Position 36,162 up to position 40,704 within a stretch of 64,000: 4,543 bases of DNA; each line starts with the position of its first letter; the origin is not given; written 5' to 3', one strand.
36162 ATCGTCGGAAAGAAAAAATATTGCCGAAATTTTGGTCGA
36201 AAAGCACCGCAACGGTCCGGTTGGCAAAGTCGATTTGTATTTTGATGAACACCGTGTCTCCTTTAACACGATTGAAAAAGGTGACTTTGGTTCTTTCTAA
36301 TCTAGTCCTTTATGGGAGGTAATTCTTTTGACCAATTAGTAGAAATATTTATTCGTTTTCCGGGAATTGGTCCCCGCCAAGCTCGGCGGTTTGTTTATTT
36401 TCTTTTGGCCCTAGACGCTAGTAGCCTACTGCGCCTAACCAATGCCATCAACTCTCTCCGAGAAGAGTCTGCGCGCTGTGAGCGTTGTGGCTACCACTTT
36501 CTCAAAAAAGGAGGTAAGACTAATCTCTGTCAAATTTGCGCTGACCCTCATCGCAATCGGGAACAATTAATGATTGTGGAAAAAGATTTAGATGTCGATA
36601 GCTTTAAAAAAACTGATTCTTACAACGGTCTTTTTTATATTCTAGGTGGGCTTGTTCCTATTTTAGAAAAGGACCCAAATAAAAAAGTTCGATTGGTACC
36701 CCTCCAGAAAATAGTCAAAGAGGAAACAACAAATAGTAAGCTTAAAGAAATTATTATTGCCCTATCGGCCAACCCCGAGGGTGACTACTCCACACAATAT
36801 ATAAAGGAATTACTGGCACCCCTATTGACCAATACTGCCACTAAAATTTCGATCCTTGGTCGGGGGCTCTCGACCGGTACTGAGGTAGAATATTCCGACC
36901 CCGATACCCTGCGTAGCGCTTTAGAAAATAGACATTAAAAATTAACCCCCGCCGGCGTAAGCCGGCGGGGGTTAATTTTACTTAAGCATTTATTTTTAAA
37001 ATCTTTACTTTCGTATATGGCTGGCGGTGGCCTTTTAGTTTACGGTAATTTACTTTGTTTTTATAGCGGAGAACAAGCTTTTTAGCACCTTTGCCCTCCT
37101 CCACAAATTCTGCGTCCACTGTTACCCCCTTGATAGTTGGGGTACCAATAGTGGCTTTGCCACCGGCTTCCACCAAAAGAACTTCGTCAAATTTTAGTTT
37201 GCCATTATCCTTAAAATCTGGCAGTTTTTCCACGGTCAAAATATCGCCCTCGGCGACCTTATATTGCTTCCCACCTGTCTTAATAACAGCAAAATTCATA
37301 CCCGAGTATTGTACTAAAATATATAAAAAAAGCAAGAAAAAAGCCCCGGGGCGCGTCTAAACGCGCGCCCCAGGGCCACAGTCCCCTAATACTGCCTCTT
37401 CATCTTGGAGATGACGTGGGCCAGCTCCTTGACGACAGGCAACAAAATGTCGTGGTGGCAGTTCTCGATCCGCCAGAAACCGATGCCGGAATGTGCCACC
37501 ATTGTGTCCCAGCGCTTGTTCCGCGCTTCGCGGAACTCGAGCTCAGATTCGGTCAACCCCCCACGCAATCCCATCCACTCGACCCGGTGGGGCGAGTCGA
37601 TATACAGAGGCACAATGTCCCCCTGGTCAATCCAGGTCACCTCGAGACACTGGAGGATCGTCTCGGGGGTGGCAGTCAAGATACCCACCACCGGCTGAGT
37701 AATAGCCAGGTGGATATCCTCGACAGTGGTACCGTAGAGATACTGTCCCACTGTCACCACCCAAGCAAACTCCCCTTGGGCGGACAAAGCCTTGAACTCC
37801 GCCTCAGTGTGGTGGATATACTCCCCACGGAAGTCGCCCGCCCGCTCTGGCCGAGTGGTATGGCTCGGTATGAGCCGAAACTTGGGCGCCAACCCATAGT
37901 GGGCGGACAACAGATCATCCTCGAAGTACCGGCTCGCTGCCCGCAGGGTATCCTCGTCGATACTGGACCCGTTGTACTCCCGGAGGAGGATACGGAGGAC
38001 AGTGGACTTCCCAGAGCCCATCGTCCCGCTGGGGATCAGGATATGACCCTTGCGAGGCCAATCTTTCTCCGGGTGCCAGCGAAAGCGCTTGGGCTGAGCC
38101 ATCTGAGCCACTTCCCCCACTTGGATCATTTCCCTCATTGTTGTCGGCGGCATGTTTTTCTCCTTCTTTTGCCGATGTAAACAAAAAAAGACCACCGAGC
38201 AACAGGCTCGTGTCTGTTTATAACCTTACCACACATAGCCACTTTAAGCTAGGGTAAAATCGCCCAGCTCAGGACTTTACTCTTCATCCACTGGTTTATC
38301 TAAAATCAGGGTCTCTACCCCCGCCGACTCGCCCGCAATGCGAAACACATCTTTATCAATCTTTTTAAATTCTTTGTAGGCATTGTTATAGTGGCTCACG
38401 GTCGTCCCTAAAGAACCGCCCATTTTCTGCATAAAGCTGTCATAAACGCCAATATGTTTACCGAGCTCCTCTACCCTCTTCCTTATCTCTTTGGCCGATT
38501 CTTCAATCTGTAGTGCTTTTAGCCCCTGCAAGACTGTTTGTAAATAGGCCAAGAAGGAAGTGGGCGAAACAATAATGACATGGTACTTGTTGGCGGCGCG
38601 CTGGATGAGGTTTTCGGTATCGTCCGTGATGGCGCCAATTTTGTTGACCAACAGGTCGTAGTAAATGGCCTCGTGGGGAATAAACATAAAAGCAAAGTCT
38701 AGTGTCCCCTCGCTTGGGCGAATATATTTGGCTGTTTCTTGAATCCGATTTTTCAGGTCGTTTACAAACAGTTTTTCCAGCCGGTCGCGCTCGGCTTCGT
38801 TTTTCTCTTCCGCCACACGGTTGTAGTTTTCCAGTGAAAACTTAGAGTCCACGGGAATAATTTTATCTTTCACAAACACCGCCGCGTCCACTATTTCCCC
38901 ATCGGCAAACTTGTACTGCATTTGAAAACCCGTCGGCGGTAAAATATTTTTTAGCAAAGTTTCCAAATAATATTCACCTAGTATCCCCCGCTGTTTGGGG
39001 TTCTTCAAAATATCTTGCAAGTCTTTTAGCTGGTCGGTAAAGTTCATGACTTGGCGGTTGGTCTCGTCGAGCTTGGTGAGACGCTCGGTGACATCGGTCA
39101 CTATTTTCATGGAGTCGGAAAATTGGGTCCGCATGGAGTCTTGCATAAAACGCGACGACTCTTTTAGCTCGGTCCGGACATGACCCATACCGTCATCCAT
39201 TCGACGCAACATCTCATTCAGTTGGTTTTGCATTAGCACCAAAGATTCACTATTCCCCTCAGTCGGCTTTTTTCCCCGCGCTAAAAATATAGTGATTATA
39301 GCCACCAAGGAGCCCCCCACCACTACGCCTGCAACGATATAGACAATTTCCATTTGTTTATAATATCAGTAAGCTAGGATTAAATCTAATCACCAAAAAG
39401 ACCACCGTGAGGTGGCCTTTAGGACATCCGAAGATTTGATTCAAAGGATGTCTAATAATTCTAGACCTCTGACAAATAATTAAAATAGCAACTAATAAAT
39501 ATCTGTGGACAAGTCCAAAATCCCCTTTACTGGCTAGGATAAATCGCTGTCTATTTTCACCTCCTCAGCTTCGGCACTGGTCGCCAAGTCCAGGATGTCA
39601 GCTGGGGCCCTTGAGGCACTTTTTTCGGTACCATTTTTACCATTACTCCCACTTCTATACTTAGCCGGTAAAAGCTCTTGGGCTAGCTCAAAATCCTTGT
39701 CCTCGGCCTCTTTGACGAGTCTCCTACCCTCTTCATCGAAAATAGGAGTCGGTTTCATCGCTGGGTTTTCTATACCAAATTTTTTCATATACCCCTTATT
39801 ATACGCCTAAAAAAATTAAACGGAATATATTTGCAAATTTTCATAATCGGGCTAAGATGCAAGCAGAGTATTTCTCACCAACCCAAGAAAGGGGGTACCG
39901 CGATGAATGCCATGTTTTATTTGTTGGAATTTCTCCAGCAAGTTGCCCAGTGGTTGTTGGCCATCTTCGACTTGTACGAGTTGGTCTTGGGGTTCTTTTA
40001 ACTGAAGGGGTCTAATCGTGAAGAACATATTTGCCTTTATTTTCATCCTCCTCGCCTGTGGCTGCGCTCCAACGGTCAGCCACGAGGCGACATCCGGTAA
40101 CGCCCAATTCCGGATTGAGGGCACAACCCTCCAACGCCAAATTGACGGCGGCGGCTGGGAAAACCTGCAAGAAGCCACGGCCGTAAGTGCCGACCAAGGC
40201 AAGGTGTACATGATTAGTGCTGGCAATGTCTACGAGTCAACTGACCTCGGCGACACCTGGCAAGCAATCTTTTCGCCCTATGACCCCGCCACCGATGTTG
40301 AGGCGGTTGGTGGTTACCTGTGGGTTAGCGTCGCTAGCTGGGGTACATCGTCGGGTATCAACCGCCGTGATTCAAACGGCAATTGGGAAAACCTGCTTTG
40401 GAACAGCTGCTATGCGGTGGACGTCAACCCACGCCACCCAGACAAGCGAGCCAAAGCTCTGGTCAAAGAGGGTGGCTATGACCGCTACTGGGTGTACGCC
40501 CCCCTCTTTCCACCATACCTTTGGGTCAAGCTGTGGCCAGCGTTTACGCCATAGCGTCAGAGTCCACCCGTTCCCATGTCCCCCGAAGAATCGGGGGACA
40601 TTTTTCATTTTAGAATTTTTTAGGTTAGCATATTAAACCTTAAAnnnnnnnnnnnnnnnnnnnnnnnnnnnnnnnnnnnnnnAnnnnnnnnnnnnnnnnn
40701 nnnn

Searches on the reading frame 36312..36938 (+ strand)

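Call 57: search_protein_families(library=pfam, proteins=[window:36312-36938:+], max_evalue=0.01)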
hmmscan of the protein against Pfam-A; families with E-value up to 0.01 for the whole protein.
window:36312-36938:+ (208 aa): 4 families
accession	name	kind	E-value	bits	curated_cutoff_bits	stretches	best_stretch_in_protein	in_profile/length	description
PF13662.12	Toprim_4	-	4.1e-09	37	25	1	85-181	2-83/85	Toprim domain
PF21176.3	RecR_HhH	-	4.2e-08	33.3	27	1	7-47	2-42/45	RecR, helix-hairpin-helix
PF01751.28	Toprim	-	7.7e-07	29.6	23.1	1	85-178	1-90/96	Toprim domain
PF21175.2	RecR_C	-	3.9e-05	23.4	22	1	185-207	1-23/24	RecR, C-terminal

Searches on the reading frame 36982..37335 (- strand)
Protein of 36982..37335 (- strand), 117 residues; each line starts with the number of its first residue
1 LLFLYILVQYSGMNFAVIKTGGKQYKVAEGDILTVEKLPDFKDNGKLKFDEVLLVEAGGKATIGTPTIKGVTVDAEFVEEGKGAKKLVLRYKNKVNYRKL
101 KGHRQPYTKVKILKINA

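Call 57: search_protein_families(library=pfam, proteins=[window:36982-37335:-], max_evalue=0.01)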
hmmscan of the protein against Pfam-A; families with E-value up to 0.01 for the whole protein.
window:36982-37335:- (117 aa): 1 family
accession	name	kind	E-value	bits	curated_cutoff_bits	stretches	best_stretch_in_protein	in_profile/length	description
PF00829.26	Ribosomal_L21p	-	2.4e-34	118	27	1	15-115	2-99/99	Ribosomal prokaryotic L21 protein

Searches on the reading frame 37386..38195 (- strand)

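Call 57: search_protein_families(library=pfam, proteins=[window:37386-38195:-], max_evalue=0.01)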
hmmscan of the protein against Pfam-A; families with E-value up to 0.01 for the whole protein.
window:37386-38195:- (269 aa): 2 families
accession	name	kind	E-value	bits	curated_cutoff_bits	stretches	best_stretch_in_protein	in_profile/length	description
PF00625.27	Guanylate_kin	-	2.4e-05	24.6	25.2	1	104-177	28-102/182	Guanylate kinase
PF13238.12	AAA_18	-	0.0095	16.8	29.4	0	56-74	4-22/128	AAA domain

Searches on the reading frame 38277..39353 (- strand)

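Call 57: search_protein_families(library=pfam, proteins=[window:38277-39353:-], max_evalue=0.01)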
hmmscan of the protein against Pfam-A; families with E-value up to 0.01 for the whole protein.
window:38277-39353:- (358 aa): 3 families
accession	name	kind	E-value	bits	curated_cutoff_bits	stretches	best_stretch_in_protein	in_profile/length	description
PF02646.22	RmuC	-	3e-53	181.3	26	1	59-330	6-271/291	RmuC family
PF04748.18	Polysacc_deac_2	-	9.5e-05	22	27.5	0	245-331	33-118/212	Divergent polysaccharide deacetylase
PF11021.13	DUF2613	-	0.005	17.3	22.1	1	4-34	8-38/55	Protein of unknown function (DUF2613)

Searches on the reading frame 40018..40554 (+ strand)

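Call 57: search_protein_families(library=pfam, proteins=[window:40018-40554:+], max_evalue=0.01)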
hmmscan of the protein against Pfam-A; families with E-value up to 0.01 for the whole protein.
window:40018-40554:+ (178 aa): 1 family
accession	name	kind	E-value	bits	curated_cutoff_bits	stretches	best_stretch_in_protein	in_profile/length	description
PF19755.4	DUF6242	-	0.0098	16.2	29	0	41-81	172-217/217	Domain of unknown function (DUF6242)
